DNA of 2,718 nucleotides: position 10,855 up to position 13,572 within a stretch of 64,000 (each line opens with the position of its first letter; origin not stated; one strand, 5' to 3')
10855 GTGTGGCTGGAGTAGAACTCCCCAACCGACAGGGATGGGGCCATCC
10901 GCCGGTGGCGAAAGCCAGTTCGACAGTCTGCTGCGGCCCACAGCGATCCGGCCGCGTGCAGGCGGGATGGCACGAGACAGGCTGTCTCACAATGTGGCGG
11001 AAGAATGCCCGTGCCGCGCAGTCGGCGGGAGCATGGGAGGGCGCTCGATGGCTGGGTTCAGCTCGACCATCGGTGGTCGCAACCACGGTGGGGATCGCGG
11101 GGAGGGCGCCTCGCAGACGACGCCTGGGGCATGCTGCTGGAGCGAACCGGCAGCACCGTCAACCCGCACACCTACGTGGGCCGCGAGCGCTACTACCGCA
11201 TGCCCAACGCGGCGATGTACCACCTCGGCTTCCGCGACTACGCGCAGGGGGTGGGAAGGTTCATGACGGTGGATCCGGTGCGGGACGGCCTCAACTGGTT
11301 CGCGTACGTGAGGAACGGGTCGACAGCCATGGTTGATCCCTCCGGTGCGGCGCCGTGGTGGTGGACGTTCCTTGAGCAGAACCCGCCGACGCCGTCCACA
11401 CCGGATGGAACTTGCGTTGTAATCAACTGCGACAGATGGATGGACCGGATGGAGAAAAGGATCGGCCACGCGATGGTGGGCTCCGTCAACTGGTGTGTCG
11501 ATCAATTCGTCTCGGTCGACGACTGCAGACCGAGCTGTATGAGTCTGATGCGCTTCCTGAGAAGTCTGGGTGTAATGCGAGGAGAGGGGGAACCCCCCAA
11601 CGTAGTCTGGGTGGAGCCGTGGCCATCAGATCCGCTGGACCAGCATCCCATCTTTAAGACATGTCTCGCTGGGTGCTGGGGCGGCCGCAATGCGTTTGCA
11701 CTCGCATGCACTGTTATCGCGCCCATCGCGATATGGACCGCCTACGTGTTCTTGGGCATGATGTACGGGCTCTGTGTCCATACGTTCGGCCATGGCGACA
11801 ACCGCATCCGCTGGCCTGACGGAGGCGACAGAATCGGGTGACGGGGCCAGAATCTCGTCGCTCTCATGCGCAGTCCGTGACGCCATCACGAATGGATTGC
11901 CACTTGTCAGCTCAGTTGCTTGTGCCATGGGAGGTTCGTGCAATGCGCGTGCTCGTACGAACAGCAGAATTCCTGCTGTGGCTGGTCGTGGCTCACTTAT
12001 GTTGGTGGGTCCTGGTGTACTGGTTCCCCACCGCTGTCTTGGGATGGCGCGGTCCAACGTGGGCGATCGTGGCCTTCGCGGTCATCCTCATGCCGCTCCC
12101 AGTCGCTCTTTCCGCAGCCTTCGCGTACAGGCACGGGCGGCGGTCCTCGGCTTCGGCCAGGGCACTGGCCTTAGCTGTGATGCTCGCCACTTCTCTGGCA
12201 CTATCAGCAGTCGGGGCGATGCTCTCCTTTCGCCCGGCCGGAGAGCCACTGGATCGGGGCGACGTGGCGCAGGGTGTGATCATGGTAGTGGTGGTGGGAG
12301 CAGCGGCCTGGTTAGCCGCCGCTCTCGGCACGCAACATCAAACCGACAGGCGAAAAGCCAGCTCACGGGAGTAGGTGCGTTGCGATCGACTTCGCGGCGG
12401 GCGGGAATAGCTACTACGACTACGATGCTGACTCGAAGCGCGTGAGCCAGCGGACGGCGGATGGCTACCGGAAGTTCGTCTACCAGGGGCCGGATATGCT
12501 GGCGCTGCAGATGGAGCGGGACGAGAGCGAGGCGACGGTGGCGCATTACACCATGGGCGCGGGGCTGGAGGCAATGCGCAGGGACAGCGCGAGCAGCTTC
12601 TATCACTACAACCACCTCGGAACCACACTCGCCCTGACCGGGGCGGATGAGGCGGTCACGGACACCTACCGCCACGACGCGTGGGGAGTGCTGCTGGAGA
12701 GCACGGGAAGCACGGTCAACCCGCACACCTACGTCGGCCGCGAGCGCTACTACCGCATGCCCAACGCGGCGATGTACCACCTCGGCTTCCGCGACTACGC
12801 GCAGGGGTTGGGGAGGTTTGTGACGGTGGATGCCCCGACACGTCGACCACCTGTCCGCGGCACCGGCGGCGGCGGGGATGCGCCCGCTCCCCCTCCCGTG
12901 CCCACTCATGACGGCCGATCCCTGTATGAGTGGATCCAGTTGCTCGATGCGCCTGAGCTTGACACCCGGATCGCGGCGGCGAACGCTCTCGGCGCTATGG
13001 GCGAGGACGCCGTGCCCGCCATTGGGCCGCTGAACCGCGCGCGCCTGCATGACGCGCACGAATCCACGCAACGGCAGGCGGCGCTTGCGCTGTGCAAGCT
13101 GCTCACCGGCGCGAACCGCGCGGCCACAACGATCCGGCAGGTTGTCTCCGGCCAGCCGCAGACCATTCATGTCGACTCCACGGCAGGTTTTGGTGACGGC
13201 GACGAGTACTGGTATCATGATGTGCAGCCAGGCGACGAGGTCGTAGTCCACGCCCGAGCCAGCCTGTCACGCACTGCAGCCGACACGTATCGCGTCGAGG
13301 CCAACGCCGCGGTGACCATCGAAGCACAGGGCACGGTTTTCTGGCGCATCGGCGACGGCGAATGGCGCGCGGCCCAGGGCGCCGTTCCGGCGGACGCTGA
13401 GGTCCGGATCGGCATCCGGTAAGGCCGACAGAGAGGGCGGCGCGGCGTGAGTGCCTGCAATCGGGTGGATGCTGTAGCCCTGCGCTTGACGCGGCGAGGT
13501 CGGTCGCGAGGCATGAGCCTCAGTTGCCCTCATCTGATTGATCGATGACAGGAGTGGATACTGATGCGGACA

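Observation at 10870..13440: Orphan Rhs/YD-repeat toxin C-terminal cassette array with no full-length rhs gene nearby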

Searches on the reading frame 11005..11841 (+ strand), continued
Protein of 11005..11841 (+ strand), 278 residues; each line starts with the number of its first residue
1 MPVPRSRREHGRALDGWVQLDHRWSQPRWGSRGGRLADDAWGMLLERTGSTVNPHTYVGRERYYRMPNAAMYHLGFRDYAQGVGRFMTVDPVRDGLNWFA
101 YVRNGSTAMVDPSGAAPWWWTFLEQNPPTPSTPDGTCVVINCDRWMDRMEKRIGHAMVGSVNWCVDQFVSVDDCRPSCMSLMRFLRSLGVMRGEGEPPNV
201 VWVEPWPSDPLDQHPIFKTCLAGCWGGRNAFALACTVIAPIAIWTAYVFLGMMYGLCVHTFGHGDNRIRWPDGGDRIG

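Call 73: list_cluster_members(proteins=[P0044, P0037, P0008, P0018, P0034, P0011, P0031, P0070])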
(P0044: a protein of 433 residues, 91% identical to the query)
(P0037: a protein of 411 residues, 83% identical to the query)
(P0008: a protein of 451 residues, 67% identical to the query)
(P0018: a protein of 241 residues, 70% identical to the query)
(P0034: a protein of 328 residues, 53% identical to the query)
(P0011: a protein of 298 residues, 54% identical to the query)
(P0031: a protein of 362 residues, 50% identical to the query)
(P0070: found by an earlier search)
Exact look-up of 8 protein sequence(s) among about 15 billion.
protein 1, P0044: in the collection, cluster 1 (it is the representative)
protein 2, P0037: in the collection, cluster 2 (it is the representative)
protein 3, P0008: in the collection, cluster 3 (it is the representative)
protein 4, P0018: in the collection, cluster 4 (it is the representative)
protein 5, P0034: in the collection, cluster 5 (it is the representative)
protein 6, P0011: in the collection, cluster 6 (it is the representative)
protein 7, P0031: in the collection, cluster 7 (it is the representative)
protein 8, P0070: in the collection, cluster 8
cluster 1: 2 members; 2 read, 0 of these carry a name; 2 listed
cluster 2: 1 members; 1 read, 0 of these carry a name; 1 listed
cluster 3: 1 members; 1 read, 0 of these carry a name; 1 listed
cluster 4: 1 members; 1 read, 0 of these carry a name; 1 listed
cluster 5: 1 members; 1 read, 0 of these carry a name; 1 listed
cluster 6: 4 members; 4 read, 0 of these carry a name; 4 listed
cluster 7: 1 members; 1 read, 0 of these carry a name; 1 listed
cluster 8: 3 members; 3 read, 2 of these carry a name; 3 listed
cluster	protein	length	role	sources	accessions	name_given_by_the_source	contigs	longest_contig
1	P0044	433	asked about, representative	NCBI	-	-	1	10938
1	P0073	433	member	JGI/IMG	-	-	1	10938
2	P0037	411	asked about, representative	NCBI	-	-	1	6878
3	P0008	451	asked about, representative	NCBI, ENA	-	-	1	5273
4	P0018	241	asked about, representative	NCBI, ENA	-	-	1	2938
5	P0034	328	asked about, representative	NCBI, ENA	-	-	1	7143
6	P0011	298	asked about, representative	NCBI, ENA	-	-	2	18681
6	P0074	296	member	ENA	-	-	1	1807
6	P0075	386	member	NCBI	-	-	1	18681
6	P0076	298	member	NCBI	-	-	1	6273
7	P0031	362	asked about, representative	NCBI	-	-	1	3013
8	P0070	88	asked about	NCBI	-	-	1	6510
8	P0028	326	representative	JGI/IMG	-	hypothetical protein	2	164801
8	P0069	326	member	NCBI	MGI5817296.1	MAG: hypothetical protein ACOX9R_04285 [Armatimonadota bacterium]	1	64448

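Call 74: find_encoding_contigs(protein=P0044, flank=10000, max_places=3)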
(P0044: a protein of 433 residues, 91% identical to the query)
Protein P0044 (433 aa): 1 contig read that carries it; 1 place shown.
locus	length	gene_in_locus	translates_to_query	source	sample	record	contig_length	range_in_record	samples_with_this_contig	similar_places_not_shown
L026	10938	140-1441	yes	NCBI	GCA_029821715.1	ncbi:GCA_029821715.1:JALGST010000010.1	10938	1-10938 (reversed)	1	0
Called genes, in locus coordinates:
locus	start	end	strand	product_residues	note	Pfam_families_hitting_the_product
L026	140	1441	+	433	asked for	PF25023:TEN_YD-shell (faint)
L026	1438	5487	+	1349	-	-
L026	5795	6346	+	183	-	PF01066:CDP-OH_P_transf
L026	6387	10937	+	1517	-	?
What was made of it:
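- Tried and rejected: P0044, the closest NCBI core outside the window's own contig, belongs to another MAG (call 74).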

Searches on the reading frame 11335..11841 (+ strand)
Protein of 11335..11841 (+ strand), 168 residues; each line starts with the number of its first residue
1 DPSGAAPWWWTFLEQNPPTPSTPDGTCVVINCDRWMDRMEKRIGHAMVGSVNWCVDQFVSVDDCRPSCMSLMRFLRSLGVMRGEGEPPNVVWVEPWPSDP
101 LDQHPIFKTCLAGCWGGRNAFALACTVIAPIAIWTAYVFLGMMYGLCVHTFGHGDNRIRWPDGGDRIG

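Call 23: search_protein_families(library=pfam, proteins=[window:11335-11841:+], max_evalue=10)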
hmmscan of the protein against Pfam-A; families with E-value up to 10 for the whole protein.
window:11335-11841:+ (168 aa): 0 families

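Call 48: search_protein_representatives(protein=window:11344-11838:+)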
Query: 165 residues. Proteins with E-value up to 0.001 (for the whole library): 1; up to 1e-10: 1; up to 1e-30: 1. The best 1 are listed.
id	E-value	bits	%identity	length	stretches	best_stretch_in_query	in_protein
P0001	7.2e-116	401.0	100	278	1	1-165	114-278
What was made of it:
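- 11005..11841 (+): ORF1, orphan rhs-CT cassette 1 (278 aa): a 38-aa unique leader, the complete Rhs-associated core (aa 39-114, ending DPSG), and a 164-aa Cys-rich tip with a hydrophobic C-terminal helix. No other homologue was found among 1.84 billion representative proteins (call 48).
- Tried and rejected: An exhaustive HMMER search with CT1 found only itself (call 48).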

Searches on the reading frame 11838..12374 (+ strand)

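Call 4: search_protein_families(library=pfam, proteins=[window:11838-12374:+], max_evalue=0.1)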
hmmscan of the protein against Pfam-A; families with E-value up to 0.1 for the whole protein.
window:11838-12374:+ (178 aa): 1 family
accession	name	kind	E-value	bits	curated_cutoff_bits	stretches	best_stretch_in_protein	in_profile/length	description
PF17159.10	MASE3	-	0.077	13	31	0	37-118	101-182/226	Membrane-associated sensor domain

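Call 7: search_protein_families(library=ncbifam, proteins=[window:11838-12374:+], max_evalue=0.1)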
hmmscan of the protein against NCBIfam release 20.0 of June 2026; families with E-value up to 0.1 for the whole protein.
window:11838-12374:+ (178 aa): 0 families

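Call 23: search_protein_families(library=pfam, proteins=[window:11943-12374:+], max_evalue=10)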
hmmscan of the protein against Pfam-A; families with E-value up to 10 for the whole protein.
window:11943-12374:+ (143 aa): 4 families
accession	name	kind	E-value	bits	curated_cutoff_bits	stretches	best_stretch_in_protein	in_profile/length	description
PF02378.23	PTS_EIIC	-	0.11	12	30.7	1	41-123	48-130/319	Phosphotransferase system, EIIC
PF17159.10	MASE3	-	0.96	9.4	31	1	9-83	107-182/226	Membrane-associated sensor domain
PF09843.14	DUF2070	-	2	7.1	30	1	12-124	72-170/561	Predicted membrane protein (DUF2070)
PF19865.4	DUF6338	-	3.7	7.5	26.5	2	4-71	49-113/205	Family of unknown function (DUF6338)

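Call 40: search_protein_families(library=padloc, proteins=[window:11943-12374:+], max_evalue=0.01)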
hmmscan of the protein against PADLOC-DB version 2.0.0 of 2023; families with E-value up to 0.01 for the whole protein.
window:11943-12374:+ (143 aa): 0 families

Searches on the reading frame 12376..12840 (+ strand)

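Call 23: search_protein_families(library=pfam, proteins=[window:12376-12840:+], max_evalue=10)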
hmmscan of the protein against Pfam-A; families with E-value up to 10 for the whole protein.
window:12376-12840:+ (155 aa): 2 families
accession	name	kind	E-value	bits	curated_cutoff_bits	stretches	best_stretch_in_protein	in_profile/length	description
PF03527.20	RHS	-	0.34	11.2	27.9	1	75-108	3-36/38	RHS protein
PF05593.20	RHS_repeat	-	1.4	9.8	22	1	8-30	13-36/38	RHS Repeat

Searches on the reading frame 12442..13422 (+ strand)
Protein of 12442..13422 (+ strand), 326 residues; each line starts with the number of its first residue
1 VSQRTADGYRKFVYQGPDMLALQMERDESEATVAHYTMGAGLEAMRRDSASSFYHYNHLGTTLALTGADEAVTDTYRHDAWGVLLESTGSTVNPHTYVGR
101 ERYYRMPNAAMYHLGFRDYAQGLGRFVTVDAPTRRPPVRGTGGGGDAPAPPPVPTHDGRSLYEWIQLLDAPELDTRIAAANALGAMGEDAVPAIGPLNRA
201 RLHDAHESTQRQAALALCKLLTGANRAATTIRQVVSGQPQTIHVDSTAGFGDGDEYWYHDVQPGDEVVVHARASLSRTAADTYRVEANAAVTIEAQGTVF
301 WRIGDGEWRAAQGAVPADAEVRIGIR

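Call 4: search_protein_families(library=pfam, proteins=[window:12442-13422:+], max_evalue=0.1)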
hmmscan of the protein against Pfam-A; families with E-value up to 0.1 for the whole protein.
window:12442-13422:+ (326 aa): 3 families
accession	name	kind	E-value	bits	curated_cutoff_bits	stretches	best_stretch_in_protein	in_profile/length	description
PF13646.12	HEAT_2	-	0.00017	22.3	27.7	1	164-233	4-69/88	HEAT repeats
PF03130.22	HEAT_PBS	-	0.0059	17.5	20.9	1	176-194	2-21/27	PBS lyase HEAT-like repeat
PF02985.28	HEAT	-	0.013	16.1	23.5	0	165-188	6-29/31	HEAT repeat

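Call 7: search_protein_families(library=ncbifam, proteins=[window:12442-13422:+], max_evalue=0.1)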
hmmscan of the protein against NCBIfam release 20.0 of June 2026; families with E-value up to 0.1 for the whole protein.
window:12442-13422:+ (326 aa): 1 family
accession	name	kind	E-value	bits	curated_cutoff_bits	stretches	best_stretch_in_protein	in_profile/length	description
TIGR03696.1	Rhs_assc_core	domain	0.00031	21.2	32.5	1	79-132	2-50/76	RHS repeat-associated core domain-containing protein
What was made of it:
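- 12385..12831 (+): Cassette 2 Rhs fragment: the last ~100 aa of the shell before the core, plus the first two thirds of the core (up to RFVTVD). TIGR03696 matches positions 2-50 of 76 only, 21.2 bits, below the cut-off (call 7).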

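Call 40: search_protein_families(library=padloc, proteins=[window:12442-13422:+], max_evalue=0.01)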
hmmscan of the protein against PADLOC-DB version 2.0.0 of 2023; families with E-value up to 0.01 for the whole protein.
window:12442-13422:+ (326 aa): 0 families

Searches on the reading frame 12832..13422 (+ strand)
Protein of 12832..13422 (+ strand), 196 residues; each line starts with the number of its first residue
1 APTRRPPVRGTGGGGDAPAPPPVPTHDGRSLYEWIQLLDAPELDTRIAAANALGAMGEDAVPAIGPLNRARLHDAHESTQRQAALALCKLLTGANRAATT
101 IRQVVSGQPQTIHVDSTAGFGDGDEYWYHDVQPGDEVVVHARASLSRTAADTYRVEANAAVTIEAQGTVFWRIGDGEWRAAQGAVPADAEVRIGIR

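Call 23: search_protein_families(library=pfam, proteins=[window:12832-13422:+], max_evalue=10)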
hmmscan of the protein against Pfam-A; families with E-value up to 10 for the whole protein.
window:12832-13422:+ (196 aa): 4 families
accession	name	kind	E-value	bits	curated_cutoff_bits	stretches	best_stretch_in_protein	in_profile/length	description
PF13646.12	HEAT_2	-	0.00014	22.5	27.7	1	34-103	4-69/88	HEAT repeats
PF02985.28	HEAT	-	0.0039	17.7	23.5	1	35-58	6-29/31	HEAT repeat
PF03130.22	HEAT_PBS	-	0.011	16.7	20.9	1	46-64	2-21/27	PBS lyase HEAT-like repeat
PF00514.29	Arm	-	0.093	13.3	20.6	1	72-90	21-39/41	Armadillo/beta-catenin-like repeat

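Call 30: find_homologous_proteins(query=window:12832-13422:+)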
Query window:12832-13422:+ (196 aa): 1 proteins with E <= 0.001 among 1226 candidates.
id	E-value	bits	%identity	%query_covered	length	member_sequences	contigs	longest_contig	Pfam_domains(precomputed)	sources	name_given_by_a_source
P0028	6.2e-124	430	100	100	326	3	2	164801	-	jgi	jgi:hypothetical protein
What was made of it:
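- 12442..13422 (+): ORF2 (326 aa from the GTG; the frame is open from 12316). It is a chimera of the Rhs fragment, a Pro/Gly-rich linker, HEAT-like repeats and a beta-rich C-terminal segment. The last 196 aa have no homologue other than themselves among 5.8 billion proteins (call 30).
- Tried and rejected: The word-index search with CT2 found only itself (call 30).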

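Call 45: predict_structure(protein=window:12832-13419:+)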
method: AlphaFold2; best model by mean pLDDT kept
length: 196 residues; sequences in the alignment: 1
mean_pLDDT: 54.6   pTM: 0.30
mean pLDDT of the five models: 54.6, 51.1, 42.6, 42.2, 39.3
residues with pLDDT >= 90: 0; 70-90: 31; 50-70: 88; < 50: 77
segments of 3 or more residues with pLDDT < 50: 64-68, 82-84, 86-104, 115-125, 151-153, 182-196
pLDDT, mean of each block of 10 residues (from residue 1): 54 52 76 78 74 66 50 52 46 38 49 46 48 56 53 50 57 61 43 37
secondary structure, 60 per line:
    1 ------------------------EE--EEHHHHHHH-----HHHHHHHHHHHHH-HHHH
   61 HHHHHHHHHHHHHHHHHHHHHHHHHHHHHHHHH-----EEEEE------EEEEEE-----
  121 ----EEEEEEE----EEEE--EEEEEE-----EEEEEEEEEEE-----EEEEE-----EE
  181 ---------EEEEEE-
elements in order: H31-37 H43-55 H57-93 E99-103 E110-115 E125-131 E136-139 E142-147 E153-163 E169-173 E190-195

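Call 68: search_solved_structures(query=window:12832-13419:+, max_evalue=1)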
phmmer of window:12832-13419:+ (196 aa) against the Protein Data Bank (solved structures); distinct sequences matched with E-value up to 1: 13.
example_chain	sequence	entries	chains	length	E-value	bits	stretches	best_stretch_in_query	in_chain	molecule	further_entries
9sah_A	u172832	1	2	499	9.4e-08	35.8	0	13-64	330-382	E4-NB2 synthetic fusion protein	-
4zv6_A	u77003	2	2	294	3.2e-06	30.8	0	29-108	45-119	AlphaRep-7 | alpha-Rep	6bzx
9rhz_A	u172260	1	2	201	9.7e-06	29.2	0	29-98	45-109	ALPHAREP bE5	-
8aw4_A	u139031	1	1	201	6.5e-05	26.6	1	33-124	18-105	ALPHAREP bB-E3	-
7p0h_A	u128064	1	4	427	8.7e-05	26.1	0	31-90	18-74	Helicobacter pylori ComF fused to an artificial alphaREP crystallization helper (named B2)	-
5dcq_A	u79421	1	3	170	0.00018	25.1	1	27-97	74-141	artificial repeat proteins (alphaREP3)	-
4xl5_C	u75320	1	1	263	0.00039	24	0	27-100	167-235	bGFP-A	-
6gwc_C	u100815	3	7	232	0.00097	22.7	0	28-98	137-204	iE5 ALPHAREP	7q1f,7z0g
9t1m_A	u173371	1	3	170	0.0024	21.5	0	45-90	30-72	Alpha Rep E4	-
6gx7_E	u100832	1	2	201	0.0058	20.2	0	28-98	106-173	iiiA5 ALPHAREP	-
6veh_A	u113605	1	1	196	0.0066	20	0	28-96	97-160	HEAT repeat domain-containing protein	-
4xvp_D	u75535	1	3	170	0.03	17.9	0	29-106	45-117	BGFP-C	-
6gwd_G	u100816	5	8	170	0.063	16.8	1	27-121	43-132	iiH5 ALPHAREP | iih5 Alpha Repeating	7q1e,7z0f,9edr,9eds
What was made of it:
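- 12442..13422 (+): The HEAT-like region is supported by Pfam HEAT_2 at E 1.4e-4, below the cut-off (call 23), and by alphaRep/HEAT chains in the PDB at E 9e-8 to 6e-3 (call 68).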
